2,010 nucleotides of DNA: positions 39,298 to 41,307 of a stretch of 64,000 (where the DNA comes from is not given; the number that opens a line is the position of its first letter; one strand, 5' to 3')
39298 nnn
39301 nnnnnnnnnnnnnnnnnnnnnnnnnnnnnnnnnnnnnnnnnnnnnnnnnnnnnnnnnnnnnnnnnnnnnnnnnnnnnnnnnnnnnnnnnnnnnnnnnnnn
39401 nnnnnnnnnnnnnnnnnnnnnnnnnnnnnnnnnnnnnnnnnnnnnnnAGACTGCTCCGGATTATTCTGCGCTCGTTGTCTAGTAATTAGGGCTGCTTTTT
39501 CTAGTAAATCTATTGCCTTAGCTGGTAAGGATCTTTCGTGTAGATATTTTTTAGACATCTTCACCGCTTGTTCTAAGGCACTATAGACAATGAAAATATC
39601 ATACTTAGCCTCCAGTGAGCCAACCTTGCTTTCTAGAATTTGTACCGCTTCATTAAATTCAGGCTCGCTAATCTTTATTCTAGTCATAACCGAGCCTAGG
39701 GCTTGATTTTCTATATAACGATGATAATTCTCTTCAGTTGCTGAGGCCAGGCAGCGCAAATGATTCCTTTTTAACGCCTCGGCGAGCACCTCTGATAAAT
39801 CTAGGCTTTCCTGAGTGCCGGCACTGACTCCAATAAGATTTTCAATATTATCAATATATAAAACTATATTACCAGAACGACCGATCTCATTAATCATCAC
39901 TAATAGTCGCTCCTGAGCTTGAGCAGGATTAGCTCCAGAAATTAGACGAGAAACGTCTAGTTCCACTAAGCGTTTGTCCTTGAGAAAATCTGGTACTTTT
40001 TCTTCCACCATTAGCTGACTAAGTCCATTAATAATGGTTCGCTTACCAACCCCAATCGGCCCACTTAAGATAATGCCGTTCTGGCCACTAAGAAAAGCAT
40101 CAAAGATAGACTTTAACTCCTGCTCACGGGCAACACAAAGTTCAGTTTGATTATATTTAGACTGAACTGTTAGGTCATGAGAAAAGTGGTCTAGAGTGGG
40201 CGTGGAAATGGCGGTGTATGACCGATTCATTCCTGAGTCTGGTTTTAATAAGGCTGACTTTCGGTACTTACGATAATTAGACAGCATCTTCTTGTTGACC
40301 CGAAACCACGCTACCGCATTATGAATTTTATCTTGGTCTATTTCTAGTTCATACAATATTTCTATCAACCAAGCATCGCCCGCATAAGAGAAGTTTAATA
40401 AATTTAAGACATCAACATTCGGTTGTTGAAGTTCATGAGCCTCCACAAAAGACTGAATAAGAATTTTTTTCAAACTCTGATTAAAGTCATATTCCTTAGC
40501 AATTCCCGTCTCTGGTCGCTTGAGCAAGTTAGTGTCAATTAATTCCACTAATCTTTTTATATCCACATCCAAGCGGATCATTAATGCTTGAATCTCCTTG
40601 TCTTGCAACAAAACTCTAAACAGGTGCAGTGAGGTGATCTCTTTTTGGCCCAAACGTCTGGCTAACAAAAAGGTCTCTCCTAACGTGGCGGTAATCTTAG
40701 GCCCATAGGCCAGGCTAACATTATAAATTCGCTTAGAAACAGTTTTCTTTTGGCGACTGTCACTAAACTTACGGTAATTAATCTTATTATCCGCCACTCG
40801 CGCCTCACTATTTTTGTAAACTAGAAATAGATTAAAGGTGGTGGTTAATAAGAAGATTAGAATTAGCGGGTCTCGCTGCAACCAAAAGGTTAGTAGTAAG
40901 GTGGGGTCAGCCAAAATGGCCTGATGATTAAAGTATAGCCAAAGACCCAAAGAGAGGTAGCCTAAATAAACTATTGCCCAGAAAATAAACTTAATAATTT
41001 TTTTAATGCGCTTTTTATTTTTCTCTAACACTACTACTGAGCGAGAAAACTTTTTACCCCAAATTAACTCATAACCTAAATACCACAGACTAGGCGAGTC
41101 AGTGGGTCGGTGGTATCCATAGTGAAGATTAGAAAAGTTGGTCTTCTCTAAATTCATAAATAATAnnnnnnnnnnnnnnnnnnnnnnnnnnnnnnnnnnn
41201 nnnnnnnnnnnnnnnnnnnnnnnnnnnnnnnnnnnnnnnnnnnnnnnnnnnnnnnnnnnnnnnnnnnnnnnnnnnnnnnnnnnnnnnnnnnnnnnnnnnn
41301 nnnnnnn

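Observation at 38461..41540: Membrane-anchored Hsp100 paralog with an inactivated D1 module and a dedicated small TM partner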

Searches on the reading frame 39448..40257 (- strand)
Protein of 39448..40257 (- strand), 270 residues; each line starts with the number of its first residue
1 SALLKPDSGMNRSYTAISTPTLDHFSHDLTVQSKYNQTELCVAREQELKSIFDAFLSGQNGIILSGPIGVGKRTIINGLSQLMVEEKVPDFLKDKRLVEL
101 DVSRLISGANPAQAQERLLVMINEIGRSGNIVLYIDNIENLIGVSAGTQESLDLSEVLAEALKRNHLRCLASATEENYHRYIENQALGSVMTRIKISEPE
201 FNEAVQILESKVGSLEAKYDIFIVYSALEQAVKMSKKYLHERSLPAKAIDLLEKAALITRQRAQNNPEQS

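Call 49: search_protein_families(library=ncbifam, proteins=[window:39448-40257:-], max_evalue=0.00001)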
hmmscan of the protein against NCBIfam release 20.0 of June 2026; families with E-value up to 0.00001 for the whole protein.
window:39448-40257:- (270 aa): 7 families
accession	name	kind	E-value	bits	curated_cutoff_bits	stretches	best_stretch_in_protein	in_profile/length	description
TIGR03345.1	VI_ClpV1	equivalog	4.2e-48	164.3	884.95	1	14-260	162-411/852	type VI secretion system ATPase TssH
TIGR02639.1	ClpA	equivalog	1.1e-44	152.8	993.15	1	19-267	165-416/734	ATP-dependent Clp protease ATP-binding subunit ClpA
TIGR03346.1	chaperone_ClpB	equivalog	3.7e-44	151.3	1232.1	1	20-269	154-406/853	ATP-dependent chaperone ClpB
NF033606.1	heat_AAA_ClpK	exception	2e-39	135.2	1900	1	11-263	254-511/949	heat shock survival AAA family ATPase ClpK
NF033607.0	disagg_AAA_ClpG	exception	4.8e-39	134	1900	1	16-263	238-490/932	AAA family protein disaggregase ClpG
NF008118.0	PRK10865.1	equivalog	4.4e-36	124.1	1417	1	21-269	160-411/857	ATP-dependent chaperone ClpB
NF008263.0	PRK11034.1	equivalog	9.8e-33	113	1350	1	16-260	163-410/758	ATP-dependent Clp protease ATP-binding subunit ClpA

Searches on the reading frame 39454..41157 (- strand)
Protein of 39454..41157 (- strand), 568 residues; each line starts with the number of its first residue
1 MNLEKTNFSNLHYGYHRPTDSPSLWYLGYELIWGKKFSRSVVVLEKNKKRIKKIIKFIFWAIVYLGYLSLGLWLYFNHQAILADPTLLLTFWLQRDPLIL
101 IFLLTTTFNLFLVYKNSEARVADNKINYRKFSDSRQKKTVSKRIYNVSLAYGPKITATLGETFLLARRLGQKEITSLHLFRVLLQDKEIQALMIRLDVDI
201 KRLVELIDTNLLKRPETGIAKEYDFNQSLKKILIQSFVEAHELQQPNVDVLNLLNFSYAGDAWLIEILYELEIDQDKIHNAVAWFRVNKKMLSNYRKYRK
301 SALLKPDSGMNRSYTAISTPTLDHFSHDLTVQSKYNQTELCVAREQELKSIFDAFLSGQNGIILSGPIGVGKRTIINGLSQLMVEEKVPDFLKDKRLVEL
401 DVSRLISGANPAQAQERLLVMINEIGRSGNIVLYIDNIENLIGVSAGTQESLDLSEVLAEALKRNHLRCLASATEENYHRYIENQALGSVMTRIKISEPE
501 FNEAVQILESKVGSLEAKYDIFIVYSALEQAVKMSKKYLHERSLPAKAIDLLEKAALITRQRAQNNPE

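Call 8: find_homologous_proteins(query=window:39454-41157:-, max_evalue=0.00001)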
Query seq(568 aa) (568 aa): 595 proteins with E <= 0.00001 among 8000 candidates; the best 120 are listed.
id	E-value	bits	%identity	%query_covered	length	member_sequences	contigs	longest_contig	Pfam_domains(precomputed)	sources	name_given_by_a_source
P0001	0.0e+0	1243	100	100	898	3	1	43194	PF02861.26,PF07724.21,PF00004.36,PF13401.13,PF17871.8,PF07728.21,PF10431.16,PF13191.13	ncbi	-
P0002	0.0e+0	1240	99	100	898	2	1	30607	PF02861.26,PF07724.21,PF00004.36,PF13401.13,PF17871.8,PF07728.21,PF10431.16,PF13191.13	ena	-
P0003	1.6e-231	788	63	100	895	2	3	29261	PF13173.13,PF02861.26,PF13604.13,PF00004.36,PF13401.13,PF20703.4,PF17871.8,PF07728.21,PF04851.22,PF13191.13,PF00158.33,PF07724.21,PF12775.14,PF01078.28,PF10431.16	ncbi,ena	-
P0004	2.1e-228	777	61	100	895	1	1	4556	PF13173.13,PF02861.26,PF13604.13,PF00004.36,PF13401.13,PF03193.23,PF20703.4,PF17871.8,PF01637.25,PF07728.21,PF04851.22,PF13191.13,PF00158.33,PF07724.21,PF12775.14,PF01078.28,PF10431.16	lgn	-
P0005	1.2e-227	775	61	100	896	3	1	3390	PF13173.13,PF02861.26,PF13604.13,PF13555.13,PF00004.36,PF13401.13,PF03193.23,PF20703.4,PF17871.8,PF05673.20,PF07728.21,PF04851.22,PF13191.13,PF00158.33,PF07724.21,PF12775.14,PF01078.28,PF10431.16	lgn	-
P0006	4.3e-219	747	61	100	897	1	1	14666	PF13173.13,PF02861.26,PF20030.6,PF13555.13,PF00004.36,PF13401.13,PF03193.23,PF20703.4,PF17871.8,PF05673.20,PF01637.25,PF07728.21,PF13191.13,PF00158.33,PF07724.21,PF00005.34,PF12775.14,PF01078.28,PF10431.16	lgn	-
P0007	2.1e-216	738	58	100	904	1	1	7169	PF13173.13,PF02861.26,PF20030.6,PF13555.13,PF00004.36,PF13401.13,PF03193.23,PF20703.4,PF17871.8,PF05673.20,PF01637.25,PF07728.21,PF13191.13,PF00158.33,PF07724.21,PF00005.34,PF12775.14,PF01078.28,PF10431.16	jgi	-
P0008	1.6e-214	732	59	100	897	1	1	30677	PF02861.26,PF07724.21,PF12775.14,PF13555.13,PF00004.36,PF13401.13,PF20703.4,PF17871.8,PF07728.21,PF10431.16,PF13191.13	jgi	-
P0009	2.2e-213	728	58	100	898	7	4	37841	PF13173.13,PF02861.26,PF20030.6,PF13555.13,PF00004.36,PF13401.13,PF03193.23,PF20703.4,PF17871.8,PF13238.13,PF05673.20,PF07728.21,PF13191.13,PF00158.33,PF07724.21,PF00005.34,PF12775.14,PF10431.16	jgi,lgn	-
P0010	5.4e-213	727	58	100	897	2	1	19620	PF02861.26,PF00004.36,PF13401.13,PF17871.8,PF05673.20,PF01637.25,PF07728.21,PF13191.13,PF00158.33,PF07724.21,PF12775.14,PF01078.28,PF10431.16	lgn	-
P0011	1.1e-212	726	58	100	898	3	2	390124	PF13173.13,PF02861.26,PF13555.13,PF00004.36,PF13401.13,PF20703.4,PF17871.8,PF05673.20,PF07728.21,PF04851.22,PF13191.13,PF00158.33,PF07724.21,PF12775.14,PF01078.28,PF10431.16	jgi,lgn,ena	-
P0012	2.7e-212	724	59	100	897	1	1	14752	PF13173.13,PF02861.26,PF07724.21,PF12775.14,PF00004.36,PF13401.13,PF20703.4,PF17871.8,PF07728.21,PF10431.16,PF13191.13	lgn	-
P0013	7.7e-212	723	58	100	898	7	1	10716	PF13173.13,PF02861.26,PF13555.13,PF00004.36,PF13401.13,PF03193.23,PF20703.4,PF17871.8,PF13238.13,PF01637.25,PF07728.21,PF13191.13,PF01695.24,PF00158.33,PF07724.21,PF00005.34,PF12775.14,PF01078.28,PF10431.16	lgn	-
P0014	7.5e-211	719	59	100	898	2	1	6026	PF13173.13,PF02861.26,PF13555.13,PF00004.36,PF13401.13,PF03193.23,PF17871.8,PF05673.20,PF07728.21,PF13191.13,PF07724.21,PF12775.14,PF10431.16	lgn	-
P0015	1.4e-210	719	58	100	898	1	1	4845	PF13173.13,PF02861.26,PF13555.13,PF00004.36,PF13401.13,PF20703.4,PF17871.8,PF05673.20,PF07728.21,PF04851.22,PF13191.13,PF13479.13,PF00158.33,PF07724.21,PF12775.14,PF01078.28,PF10431.16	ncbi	-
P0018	3.8e-208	710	56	100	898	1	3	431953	PF02861.26,PF13555.13,PF00004.36,PF13401.13,PF03193.23,PF20703.4,PF17871.8,PF13238.13,PF05673.20,PF07728.21,PF13191.13,PF00158.33,PF07724.21,PF12775.14,PF01078.28,PF10431.16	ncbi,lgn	ncbi:MAG: ATP-dependent Clp protease ATP-binding subunit [Candidatus Falkowbacteria bacterium]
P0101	1.7e-187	642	52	99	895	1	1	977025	PF02861.26,PF07724.21,PF12775.14,PF00004.36,PF13401.13,PF20703.4,PF17871.8,PF07728.21,PF10431.16,PF13191.13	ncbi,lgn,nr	ncbi:MAG: ATP-dependent Clp protease ATP-binding subunit [Candidatus Falkowbacteria bacterium]|nr:MA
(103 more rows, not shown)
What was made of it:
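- Checked: In call 8 the 120 best hits covered 87-100% of query residues 1-568 (96-100% for nearly all).
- Sources name it 'ATP-dependent Clp protease ATP-binding subunit (ClpC)' (call 8).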

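Call 11: find_encoding_contigs(protein=P0018, flank=8000, max_places=2)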
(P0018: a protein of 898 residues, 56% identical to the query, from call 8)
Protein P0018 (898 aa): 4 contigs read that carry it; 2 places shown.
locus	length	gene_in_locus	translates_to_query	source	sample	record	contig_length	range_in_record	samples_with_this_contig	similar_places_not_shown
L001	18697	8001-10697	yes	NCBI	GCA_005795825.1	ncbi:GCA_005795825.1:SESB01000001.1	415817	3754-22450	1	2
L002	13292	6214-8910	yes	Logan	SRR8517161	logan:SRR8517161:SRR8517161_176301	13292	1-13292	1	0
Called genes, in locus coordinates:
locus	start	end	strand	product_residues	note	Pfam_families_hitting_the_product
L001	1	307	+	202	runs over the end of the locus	PF09335:VTT_dom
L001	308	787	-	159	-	PF01327:Pep_deformylase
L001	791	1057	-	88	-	-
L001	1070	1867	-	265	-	PF02900:LigB, PF01875:Memo (weak)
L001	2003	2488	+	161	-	-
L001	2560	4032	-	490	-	-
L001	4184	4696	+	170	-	-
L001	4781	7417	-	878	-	PF02861:Clp_N, PF23569:NBD_SMAX1, PF00004:AAA, PF17871:AAA_lid_9, PF07724:AAA_2, PF00004:AAA, PF07728:AAA_5, PF10431:ClpB_D2-small, +6 more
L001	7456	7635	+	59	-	-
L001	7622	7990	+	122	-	-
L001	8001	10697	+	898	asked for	PF02861:Clp_N (weak), PF20703:nSTAND1 (weak), PF00004:AAA, PF17871:AAA_lid_9, PF00004:AAA, PF07724:AAA_2, PF07728:AAA_5, PF10431:ClpB_D2-small, +9 more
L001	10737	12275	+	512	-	PF00953:Glycos_transf_4, PF02677:QueH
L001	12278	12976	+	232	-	PF03734:YkuD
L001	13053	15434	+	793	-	PF09826:Beta_propel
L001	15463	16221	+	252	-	-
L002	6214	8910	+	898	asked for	PF02861:Clp_N (weak), PF20703:nSTAND1 (weak), PF00004:AAA, PF17871:AAA_lid_9, PF00004:AAA, PF07724:AAA_2, PF07728:AAA_5, PF10431:ClpB_D2-small, +9 more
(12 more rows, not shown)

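Call 12: find_encoding_contigs(protein=P0101, flank=8000, max_places=2)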
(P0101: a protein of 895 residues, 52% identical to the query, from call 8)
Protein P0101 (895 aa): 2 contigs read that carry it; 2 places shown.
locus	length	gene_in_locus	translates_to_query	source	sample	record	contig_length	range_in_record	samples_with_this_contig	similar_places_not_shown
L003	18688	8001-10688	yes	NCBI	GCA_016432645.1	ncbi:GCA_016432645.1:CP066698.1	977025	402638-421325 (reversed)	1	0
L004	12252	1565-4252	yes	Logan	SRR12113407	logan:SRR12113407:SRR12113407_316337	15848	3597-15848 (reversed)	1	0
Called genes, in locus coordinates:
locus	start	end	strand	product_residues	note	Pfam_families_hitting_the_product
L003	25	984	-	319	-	PF00551:Formyl_trans_N, PF02911:Formyl_trans_C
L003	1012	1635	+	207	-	PF09335:VTT_dom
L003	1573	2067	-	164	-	PF01327:Pep_deformylase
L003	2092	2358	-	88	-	-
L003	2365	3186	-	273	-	PF02900:LigB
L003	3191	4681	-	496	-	-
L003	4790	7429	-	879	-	PF02861:Clp_N, PF23569:NBD_SMAX1, PF00004:AAA, PF17871:AAA_lid_9, PF07724:AAA_2, PF00004:AAA, PF07728:AAA_5, PF10431:ClpB_D2-small, +7 more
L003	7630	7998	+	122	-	-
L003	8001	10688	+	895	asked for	PF02861:Clp_N, PF20703:nSTAND1 (weak), PF00004:AAA, PF17871:AAA_lid_9, PF00004:AAA, PF07724:AAA_2, PF07728:AAA_5, PF10431:ClpB_D2-small, +3 more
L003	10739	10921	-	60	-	-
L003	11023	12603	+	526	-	PF00953:Glycos_transf_4, PF02677:QueH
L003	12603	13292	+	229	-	PF18884:TSP3_bac (faint), PF03734:YkuD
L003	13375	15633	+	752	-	PF09826:Beta_propel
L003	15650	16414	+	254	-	-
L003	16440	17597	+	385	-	PF13180:PDZ_2, PF17820:PDZ_6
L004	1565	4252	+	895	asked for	PF02861:Clp_N, PF20703:nSTAND1 (weak), PF00004:AAA, PF17871:AAA_lid_9, PF00004:AAA, PF07724:AAA_2, PF07728:AAA_5, PF10431:ClpB_D2-small, +3 more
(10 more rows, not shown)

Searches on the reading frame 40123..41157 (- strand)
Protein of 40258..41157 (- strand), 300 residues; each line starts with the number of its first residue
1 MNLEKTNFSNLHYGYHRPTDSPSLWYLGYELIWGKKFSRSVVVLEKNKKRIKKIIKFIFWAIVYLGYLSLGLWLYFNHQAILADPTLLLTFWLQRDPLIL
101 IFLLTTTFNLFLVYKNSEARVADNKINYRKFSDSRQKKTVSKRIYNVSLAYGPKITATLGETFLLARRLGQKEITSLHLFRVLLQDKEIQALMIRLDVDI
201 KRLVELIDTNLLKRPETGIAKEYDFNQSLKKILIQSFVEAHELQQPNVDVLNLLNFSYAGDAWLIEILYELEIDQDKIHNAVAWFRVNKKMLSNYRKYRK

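Call 21: find_related_loci(query=A2, collection=genome_contigs, flank=7000)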
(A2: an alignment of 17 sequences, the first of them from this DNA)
Query A2 (345 aa) in genome_contigs; peptide patterns used: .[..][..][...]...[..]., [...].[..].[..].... (x = any residue, [..] = any of these).
135 stretches matched a pattern; 121 encode a relative of the query (tblastn E <= 1e-3); the best 80 are kept; 80 distinct loci.
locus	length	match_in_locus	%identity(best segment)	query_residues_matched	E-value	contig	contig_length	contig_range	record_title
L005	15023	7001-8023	56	1-344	7e-129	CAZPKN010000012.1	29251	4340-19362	MAG TPA_asm: uncultured Gammaproteobacteria bacterium isolate binchicken_co212_18 genome assembly, contig: NODE_2282_len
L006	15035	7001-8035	47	1-345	3e-108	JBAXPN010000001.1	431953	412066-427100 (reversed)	MAG: Candidatus Falkowbacteria bacterium isolate ELA532 MAG532_1, whole genome shotgun sequence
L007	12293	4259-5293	48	1-345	2e-106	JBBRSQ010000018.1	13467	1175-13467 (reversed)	MAG: Patescibacteria group bacterium isolate La2_metabat2.105 La2_metabat2.105_K_3087871L13467_cov_26.0008, whole genome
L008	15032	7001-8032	47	1-345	2e-104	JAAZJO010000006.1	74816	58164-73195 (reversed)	MAG: Candidatus Falkowbacteria bacterium isolate AS21ysBPME_294 102707_AS21, whole genome shotgun sequence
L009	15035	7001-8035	46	1-345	1e-104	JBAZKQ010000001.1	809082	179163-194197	MAG: Patescibacteria group bacterium isolate SO_2017_LW4_148 scaffold_12_c1_LW137-91_2017, whole genome shotgun sequence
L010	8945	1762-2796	47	1-345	3e-104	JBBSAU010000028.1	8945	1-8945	MAG: Patescibacteria group bacterium isolate La6_metabat2.044 La6_metabat2.044_K_3547259_L_8945_cov_22.3054, whole genom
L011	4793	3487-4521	46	1-345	2e-103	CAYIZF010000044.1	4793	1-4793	MAG TPA_asm: uncultured Gammaproteobacteria bacterium isolate ERP122455_co1_171 genome assembly, contig: NODE_7539_lengt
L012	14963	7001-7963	48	25-345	6e-103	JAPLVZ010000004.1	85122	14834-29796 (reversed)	MAG: Candidatus Falkowbacteria bacterium isolate LacPavin_0419_WC90_MAG_43_11 LacPavin_0419_WC90_scaffold_956369, whole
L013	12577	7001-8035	46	1-345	1e-102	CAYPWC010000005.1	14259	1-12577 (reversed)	MAG TPA_asm: uncultured Gammaproteobacteria bacterium isolate SRP192927_co4_865 genome assembly, contig: NODE_9373_lengt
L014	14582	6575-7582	47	11-345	1e-101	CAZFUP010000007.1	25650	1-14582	MAG TPA_asm: uncultured Gammaproteobacteria bacterium isolate SRP239243_co1_442 genome assembly, contig: NODE_2863_lengt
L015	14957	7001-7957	50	25-345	6e-100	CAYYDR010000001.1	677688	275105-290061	MAG TPA_asm: uncultured Gammaproteobacteria bacterium isolate SRP302447_co2_591 genome assembly, contig: NODE_22_length_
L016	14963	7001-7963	48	25-345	4e-100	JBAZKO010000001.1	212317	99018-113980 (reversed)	MAG: Patescibacteria group bacterium isolate SO_2017_LW4_145 scaffold_187_c1_LW137-91_2017, whole genome shotgun sequenc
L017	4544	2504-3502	46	16-345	2e-99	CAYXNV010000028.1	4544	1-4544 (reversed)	MAG TPA_asm: uncultured Gammaproteobacteria bacterium isolate SRP167671_co1_111 genome assembly, contig: NODE_22378_leng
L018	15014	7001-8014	45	1-345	2e-98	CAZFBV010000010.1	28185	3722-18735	MAG TPA_asm: uncultured Gammaproteobacteria bacterium isolate SRP170004_co1_568 genome assembly, contig: NODE_2463_lengt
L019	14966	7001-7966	46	25-345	5e-97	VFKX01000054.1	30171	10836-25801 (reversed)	MAG: Candidatus Falkowbacteria bacterium isolate Bin_61_32 c_000005059200, whole genome shotgun sequence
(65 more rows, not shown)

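Call 49: search_protein_families(library=ncbifam, proteins=[window:40258-41157:-], max_evalue=0.00001)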
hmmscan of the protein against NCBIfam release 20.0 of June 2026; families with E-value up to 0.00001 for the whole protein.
window:40258-41157:- (300 aa): 1 family
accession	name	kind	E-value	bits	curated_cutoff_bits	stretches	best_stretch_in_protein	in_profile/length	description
TIGR03346.1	chaperone_ClpB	equivalog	1.6e-06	26.8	1232.1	1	155-293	5-146/853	ATP-dependent chaperone ClpB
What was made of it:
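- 40246..40731 (-): Clp_N-like N domain (aa 143-304). ClpB model positions 5-146, E=1.6e-6 (call 49).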
